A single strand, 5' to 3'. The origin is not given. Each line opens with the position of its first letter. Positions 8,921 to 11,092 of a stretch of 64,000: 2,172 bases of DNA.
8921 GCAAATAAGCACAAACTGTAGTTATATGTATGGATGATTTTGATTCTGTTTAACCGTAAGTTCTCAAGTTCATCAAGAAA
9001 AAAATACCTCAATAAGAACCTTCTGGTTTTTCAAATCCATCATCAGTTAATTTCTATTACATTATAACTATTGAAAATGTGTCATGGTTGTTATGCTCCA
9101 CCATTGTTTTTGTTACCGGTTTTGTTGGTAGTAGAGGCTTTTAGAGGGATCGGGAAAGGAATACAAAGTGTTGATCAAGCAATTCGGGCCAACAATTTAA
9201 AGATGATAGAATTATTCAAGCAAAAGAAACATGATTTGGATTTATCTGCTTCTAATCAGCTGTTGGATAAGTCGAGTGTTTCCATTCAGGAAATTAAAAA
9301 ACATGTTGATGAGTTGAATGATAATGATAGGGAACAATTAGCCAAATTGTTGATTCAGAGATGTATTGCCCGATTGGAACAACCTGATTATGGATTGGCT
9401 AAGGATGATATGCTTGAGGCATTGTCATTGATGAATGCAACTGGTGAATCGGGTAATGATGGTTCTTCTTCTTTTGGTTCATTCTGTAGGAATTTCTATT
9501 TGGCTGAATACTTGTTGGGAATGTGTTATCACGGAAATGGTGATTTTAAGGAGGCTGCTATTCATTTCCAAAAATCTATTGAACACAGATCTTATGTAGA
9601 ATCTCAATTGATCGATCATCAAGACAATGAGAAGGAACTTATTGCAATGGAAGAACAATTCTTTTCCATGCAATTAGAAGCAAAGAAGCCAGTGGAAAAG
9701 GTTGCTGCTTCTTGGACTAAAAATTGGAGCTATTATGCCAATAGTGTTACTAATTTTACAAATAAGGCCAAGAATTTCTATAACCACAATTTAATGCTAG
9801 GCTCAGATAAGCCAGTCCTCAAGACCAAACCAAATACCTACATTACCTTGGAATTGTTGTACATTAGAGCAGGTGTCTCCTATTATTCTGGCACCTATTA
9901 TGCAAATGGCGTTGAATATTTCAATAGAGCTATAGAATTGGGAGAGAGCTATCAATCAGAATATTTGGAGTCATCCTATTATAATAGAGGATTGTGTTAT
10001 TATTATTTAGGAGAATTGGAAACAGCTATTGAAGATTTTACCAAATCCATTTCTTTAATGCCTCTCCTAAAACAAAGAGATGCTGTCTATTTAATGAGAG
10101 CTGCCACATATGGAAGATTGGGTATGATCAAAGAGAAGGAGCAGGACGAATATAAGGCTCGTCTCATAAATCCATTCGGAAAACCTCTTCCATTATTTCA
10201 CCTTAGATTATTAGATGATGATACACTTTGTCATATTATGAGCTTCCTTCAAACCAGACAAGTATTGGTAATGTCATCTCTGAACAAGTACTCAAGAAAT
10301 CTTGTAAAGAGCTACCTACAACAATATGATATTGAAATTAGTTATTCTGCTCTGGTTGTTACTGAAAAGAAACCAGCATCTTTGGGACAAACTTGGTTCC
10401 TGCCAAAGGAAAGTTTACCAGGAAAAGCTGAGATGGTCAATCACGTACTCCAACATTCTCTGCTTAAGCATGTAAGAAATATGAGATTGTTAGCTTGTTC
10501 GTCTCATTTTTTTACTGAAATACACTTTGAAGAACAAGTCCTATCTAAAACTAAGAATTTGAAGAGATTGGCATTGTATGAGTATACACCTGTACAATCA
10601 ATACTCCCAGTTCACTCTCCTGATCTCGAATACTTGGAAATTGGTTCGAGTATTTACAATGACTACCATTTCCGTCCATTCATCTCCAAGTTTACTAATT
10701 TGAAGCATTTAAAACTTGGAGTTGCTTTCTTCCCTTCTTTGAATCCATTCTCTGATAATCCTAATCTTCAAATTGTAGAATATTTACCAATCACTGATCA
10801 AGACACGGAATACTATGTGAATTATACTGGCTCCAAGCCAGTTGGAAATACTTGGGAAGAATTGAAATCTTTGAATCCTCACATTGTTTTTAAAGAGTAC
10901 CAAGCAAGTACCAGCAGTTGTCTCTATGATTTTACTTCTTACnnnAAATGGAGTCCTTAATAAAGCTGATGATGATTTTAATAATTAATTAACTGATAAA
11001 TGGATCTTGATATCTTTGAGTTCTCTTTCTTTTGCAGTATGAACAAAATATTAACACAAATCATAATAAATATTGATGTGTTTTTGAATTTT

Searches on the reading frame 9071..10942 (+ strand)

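Call 11: search_protein_families(library=pfam, proteins=[window:9071-10942:+], max_evalue=0.01)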
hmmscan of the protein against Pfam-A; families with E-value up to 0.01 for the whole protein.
window:9071-10942:+ (624 aa): 10 families
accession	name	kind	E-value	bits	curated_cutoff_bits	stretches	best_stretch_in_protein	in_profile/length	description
PF00515.34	TPR_1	-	5e-16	58.2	27.8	2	302-330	3-31/34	Tetratricopeptide repeat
PF07719.23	TPR_2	-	1e-13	50.7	27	2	303-331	4-32/34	Tetratricopeptide repeat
PF13181.12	TPR_8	-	2e-11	43.5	25.7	1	301-329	2-30/34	Tetratricopeptide repeat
PF13424.12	TPR_12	-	2.3e-08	34.6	30.1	1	277-329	19-74/77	Tetratricopeptide repeat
PF13174.12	TPR_6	-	4.8e-06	27.3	26.3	0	302-325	2-25/33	Tetratricopeptide repeat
PF23300.3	HEAT_Nup120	-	0.00029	21.2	29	0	134-193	17-75/170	Nucleoporin Nup120, HEAT repeats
PF13371.12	TPR_9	-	0.00078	19.9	35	0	303-339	32-68/73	Tetratricopeptide repeat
PF10345.15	Cohesin_load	-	0.0011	17.9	25.8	0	67-170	335-425/585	Cohesin loading factor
PF13432.12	TPR_16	-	0.0021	18.9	32.7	0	144-170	32-58/65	Tetratricopeptide repeat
PF00646.38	F-box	-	0.0041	17.4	20.5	0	381-414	4-37/43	F-box domain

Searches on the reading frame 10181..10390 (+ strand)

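Call 86: search_protein_families(library=pfam, proteins=[window:10181-10390:+], max_evalue=10)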
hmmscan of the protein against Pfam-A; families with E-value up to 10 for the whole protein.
window:10181-10390:+ (70 aa): 2 families
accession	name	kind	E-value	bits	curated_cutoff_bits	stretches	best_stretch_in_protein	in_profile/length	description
PF00646.38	F-box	-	0.00022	21.5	20.5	1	10-44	3-37/43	F-box domain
PF01424.28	R3H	-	0.025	15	26.8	1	22-52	13-44/60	R3H domain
